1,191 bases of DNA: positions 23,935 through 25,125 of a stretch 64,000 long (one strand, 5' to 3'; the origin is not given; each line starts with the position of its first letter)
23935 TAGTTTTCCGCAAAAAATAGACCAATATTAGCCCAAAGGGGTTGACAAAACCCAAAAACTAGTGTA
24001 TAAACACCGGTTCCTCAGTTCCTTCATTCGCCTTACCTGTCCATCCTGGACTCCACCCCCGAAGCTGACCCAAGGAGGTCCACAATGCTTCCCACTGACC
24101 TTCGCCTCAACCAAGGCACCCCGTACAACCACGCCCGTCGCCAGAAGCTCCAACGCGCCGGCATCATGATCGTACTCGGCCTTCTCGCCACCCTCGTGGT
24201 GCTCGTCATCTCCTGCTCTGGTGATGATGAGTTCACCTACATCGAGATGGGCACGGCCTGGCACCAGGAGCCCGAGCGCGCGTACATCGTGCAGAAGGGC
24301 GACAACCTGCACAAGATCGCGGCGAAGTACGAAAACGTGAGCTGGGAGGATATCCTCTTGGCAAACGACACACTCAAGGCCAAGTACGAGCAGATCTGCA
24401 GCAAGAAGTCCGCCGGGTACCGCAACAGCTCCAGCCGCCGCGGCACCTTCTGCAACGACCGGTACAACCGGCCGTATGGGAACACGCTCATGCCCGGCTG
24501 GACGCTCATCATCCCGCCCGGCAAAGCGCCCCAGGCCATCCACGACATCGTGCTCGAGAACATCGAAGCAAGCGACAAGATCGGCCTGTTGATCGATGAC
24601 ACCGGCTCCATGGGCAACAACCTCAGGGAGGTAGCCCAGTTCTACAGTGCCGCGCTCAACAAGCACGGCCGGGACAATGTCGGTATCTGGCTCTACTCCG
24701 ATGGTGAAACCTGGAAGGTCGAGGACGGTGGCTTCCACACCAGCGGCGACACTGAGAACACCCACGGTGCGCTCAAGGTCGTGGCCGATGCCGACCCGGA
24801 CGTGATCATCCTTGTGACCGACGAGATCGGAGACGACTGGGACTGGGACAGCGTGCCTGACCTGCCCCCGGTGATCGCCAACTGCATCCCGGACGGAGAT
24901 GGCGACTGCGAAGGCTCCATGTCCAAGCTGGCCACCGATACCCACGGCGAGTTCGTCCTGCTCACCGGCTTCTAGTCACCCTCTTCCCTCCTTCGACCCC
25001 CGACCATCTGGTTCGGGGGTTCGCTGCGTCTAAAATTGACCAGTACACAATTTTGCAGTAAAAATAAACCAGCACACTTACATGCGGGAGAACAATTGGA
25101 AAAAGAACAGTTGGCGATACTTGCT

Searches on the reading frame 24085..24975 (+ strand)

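Call 51: search_protein_families(library=pfam, proteins=[window:24085-24975:+], max_evalue=0.01)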
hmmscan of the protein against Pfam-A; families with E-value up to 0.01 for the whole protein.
window:24085-24975:+ (296 aa): 1 family
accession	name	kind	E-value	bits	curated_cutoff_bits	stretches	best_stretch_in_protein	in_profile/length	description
PF01476.26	LysM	-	2.2e-08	34.3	20.9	1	67-99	1-31/43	LysM domain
